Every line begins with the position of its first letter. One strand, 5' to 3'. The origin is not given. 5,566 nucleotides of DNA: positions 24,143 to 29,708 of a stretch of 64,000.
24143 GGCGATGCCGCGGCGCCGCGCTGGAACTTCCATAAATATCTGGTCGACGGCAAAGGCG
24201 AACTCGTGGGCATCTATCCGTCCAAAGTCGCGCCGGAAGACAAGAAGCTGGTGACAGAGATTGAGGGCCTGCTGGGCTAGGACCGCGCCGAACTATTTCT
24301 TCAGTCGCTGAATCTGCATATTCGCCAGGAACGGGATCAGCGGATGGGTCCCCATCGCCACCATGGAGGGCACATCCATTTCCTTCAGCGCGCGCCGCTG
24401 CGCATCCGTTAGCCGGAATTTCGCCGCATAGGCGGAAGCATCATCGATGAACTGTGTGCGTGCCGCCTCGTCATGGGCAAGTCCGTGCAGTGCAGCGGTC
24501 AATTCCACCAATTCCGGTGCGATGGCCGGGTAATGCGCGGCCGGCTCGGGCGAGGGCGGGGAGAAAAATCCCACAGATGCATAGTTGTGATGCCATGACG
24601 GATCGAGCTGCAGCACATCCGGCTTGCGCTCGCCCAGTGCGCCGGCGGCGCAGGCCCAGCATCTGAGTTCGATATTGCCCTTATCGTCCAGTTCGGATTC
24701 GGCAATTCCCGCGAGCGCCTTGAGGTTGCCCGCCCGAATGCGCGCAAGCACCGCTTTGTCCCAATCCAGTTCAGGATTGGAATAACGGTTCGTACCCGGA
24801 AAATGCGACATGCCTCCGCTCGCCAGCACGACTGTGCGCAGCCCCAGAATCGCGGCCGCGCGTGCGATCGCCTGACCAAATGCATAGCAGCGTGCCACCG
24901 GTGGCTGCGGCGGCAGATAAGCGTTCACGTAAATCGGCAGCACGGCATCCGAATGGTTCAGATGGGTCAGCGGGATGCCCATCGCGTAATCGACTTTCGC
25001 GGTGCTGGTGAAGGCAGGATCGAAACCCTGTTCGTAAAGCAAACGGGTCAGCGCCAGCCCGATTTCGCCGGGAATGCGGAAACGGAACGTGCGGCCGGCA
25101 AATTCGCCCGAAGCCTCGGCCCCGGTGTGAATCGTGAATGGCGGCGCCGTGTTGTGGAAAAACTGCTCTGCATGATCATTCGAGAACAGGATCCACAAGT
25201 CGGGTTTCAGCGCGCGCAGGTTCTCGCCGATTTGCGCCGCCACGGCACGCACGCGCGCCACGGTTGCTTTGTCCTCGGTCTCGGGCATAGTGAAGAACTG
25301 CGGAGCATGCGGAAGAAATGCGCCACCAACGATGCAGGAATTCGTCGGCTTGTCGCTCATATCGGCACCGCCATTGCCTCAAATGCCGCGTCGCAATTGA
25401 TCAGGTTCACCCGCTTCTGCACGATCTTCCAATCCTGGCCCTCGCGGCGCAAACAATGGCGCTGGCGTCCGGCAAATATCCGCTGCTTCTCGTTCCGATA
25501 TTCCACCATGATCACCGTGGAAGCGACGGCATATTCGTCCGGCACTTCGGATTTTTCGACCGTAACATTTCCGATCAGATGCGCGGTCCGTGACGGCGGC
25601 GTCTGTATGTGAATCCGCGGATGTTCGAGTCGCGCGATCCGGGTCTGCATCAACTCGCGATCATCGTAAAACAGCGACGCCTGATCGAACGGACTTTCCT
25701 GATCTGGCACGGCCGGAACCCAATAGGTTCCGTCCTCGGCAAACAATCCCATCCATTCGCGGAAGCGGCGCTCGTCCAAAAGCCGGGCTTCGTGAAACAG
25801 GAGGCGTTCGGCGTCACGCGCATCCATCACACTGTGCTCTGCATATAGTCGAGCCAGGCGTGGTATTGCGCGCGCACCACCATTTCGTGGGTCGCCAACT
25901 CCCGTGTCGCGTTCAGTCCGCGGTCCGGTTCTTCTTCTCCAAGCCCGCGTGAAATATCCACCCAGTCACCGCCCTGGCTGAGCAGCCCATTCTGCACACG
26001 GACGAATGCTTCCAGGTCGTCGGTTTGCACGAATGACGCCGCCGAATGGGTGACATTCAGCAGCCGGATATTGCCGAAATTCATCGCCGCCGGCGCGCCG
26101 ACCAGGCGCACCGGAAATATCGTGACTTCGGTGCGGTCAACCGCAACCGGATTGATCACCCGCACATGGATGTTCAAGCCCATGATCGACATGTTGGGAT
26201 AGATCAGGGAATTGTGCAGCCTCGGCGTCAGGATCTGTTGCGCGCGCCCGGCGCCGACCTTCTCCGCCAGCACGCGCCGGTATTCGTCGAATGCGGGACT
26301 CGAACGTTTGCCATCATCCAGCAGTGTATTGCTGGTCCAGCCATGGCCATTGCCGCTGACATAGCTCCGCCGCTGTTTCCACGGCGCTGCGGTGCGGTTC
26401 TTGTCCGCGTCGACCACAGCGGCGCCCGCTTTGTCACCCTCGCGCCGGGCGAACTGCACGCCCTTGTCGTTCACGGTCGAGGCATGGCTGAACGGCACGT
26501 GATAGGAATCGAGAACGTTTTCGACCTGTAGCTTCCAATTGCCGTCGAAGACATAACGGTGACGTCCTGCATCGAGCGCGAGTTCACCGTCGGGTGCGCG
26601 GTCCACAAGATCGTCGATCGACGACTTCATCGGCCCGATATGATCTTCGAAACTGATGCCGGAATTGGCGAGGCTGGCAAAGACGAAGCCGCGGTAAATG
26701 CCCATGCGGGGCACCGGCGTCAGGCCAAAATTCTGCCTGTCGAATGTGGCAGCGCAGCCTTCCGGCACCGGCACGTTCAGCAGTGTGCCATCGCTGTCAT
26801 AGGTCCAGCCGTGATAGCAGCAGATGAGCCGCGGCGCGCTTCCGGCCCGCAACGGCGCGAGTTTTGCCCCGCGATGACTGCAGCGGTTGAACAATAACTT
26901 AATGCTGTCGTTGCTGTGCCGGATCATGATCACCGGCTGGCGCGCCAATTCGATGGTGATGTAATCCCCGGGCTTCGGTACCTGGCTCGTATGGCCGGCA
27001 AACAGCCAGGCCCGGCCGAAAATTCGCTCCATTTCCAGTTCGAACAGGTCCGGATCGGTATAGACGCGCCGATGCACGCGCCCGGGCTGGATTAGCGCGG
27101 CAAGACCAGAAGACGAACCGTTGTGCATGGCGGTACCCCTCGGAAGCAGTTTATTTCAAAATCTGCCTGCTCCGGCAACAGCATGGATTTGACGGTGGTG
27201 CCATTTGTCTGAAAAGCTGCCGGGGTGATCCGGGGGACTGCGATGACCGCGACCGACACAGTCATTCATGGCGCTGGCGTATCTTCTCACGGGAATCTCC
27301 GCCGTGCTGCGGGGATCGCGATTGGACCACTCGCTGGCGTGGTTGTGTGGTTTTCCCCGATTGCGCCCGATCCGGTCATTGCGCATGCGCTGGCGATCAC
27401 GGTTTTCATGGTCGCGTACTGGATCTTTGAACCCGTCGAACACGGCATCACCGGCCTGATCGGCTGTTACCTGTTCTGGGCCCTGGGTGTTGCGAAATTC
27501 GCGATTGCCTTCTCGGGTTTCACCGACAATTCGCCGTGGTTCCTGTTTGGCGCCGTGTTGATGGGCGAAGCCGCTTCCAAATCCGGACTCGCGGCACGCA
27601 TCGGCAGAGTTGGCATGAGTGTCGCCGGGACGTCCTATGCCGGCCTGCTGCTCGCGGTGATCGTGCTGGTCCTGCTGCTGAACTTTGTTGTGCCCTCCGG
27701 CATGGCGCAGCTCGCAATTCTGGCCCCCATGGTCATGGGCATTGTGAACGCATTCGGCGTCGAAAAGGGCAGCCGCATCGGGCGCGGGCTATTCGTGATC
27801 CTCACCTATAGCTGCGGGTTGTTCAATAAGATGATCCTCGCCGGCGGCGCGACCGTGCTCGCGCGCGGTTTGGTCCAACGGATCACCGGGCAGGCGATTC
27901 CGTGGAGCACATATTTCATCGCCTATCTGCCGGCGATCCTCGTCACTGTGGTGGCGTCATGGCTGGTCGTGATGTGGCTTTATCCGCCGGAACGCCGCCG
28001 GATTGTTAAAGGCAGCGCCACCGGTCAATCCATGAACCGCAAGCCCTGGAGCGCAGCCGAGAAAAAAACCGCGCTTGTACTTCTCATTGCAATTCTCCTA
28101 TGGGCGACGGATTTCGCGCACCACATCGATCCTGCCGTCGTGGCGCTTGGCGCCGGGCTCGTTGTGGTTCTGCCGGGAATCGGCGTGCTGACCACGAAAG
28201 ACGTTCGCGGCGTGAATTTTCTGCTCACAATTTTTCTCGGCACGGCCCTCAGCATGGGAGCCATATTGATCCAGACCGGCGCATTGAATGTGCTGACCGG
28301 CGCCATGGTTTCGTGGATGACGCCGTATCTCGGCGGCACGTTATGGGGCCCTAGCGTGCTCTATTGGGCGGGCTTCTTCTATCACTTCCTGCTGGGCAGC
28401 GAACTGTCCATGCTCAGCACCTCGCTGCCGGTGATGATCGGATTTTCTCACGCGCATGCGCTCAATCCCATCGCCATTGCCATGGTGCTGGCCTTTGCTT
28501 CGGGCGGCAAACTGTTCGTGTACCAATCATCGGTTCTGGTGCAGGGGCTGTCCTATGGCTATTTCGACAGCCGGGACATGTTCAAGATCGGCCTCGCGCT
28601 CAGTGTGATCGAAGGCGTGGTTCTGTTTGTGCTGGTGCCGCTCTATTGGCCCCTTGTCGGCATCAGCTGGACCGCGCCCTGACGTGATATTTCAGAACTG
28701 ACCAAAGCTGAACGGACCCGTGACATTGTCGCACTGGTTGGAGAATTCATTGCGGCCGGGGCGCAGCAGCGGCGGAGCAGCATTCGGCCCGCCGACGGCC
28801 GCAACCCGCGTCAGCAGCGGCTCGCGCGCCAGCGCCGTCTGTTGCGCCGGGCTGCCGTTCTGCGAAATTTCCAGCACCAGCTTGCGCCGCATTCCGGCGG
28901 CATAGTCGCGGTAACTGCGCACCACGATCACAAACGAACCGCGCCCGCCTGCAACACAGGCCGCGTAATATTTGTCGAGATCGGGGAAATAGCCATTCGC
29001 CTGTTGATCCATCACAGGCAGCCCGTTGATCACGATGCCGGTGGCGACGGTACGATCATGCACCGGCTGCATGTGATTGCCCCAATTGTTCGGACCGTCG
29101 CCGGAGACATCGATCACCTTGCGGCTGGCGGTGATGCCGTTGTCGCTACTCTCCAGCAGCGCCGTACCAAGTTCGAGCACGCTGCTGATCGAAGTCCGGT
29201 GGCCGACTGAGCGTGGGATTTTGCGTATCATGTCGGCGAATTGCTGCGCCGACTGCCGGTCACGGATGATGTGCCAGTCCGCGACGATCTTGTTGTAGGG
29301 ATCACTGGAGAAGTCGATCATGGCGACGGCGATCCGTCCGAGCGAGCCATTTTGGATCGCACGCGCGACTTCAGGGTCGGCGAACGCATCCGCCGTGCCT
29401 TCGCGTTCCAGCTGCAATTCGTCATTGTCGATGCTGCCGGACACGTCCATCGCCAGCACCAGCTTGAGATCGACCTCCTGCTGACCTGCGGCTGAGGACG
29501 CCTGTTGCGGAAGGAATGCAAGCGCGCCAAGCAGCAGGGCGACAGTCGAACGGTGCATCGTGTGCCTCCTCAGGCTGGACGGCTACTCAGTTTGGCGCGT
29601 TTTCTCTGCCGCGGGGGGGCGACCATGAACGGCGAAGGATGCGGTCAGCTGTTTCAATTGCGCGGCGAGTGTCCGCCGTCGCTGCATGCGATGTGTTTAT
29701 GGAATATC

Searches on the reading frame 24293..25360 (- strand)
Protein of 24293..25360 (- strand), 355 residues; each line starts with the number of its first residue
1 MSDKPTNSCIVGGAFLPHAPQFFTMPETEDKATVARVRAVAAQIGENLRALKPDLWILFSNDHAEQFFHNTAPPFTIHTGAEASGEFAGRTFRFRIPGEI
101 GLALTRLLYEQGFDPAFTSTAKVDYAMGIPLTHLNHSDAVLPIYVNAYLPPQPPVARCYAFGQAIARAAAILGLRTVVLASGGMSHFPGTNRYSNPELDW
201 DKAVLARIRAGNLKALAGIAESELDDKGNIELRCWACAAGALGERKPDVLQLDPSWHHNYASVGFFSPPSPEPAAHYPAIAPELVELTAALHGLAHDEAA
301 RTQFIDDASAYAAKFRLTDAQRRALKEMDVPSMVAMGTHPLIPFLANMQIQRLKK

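Call 14: search_protein_families(library=pfam, max_evalue=0.001, proteins=[window:24293-25360:-])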
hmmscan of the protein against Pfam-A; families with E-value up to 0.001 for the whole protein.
window:24293-25360:- (355 aa): 2 families
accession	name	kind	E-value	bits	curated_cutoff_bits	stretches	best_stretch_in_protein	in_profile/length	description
PF02900.23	LigB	-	3.4e-33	115.3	26.3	1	13-250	2-252/269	Catalytic LigB subunit of aromatic ring-opening dioxygenase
PF07746.16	LigA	-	5e-07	30.2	25.3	1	297-339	10-52/87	Aromatic-ring-opening dioxygenase LigAB, LigA subunit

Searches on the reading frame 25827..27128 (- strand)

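Call 14: search_protein_families(library=pfam, max_evalue=0.001, proteins=[window:25827-27128:-])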
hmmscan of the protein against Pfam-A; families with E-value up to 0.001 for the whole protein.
window:25827-27128:- (433 aa): 2 families
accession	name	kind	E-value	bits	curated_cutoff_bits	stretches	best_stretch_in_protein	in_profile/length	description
PF00848.25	Ring_hydroxyl_A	-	2.5e-16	60.7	24.9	1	186-430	6-207/208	Ring hydroxylating alpha subunit (catalytic domain)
PF00355.32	Rieske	-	1e-15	57.8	20.3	1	41-123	2-82/88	Rieske [2Fe-2S] domain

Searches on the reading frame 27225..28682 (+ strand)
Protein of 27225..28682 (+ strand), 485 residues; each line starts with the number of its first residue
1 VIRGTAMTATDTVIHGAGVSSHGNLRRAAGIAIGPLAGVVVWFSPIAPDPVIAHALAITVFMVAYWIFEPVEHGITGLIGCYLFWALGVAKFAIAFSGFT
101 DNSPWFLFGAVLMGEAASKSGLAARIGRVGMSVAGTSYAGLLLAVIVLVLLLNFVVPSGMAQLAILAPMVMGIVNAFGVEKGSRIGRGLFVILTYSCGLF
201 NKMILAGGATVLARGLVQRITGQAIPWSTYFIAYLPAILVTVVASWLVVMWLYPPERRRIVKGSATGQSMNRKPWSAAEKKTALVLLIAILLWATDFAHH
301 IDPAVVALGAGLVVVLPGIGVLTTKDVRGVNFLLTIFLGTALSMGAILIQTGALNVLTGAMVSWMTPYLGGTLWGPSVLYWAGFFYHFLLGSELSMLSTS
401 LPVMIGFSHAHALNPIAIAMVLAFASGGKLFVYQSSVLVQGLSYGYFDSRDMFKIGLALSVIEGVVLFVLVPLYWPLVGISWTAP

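Call 14: search_protein_families(library=pfam, max_evalue=0.001, proteins=[window:27225-28682:+])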
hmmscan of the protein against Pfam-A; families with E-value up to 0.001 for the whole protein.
window:27225-28682:+ (485 aa): 2 families
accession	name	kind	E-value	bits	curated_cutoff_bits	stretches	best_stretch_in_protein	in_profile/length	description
PF00939.25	Na_sulph_symp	-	2.1e-42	146.2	27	1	39-479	15-470/472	Sodium:sulfate symporter transmembrane region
PF03600.22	CitMHS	-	6.6e-15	55.5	31.9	1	64-423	2-336/336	Citrate transporter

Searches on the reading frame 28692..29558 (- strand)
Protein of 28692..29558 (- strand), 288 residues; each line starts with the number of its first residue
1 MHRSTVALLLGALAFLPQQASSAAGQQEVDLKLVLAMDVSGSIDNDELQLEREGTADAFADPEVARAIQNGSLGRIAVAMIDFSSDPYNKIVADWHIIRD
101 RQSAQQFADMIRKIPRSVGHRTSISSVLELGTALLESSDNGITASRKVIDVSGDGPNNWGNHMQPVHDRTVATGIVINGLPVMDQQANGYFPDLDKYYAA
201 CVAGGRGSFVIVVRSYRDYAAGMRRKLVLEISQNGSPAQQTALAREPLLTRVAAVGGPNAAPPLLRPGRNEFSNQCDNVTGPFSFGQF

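Call 14: search_protein_families(library=pfam, max_evalue=0.001, proteins=[window:28692-29558:-])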
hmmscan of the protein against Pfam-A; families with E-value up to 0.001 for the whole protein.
window:28692-29558:- (288 aa): 2 families
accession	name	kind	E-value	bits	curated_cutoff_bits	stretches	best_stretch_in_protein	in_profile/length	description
PF06707.17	DUF1194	-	1.3e-66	224.2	27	1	28-233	1-204/206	Protein of unknown function (DUF1194)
PF13519.12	VWA_2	-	5.9e-05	24.1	27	1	33-149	1-101/107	von Willebrand factor type A domain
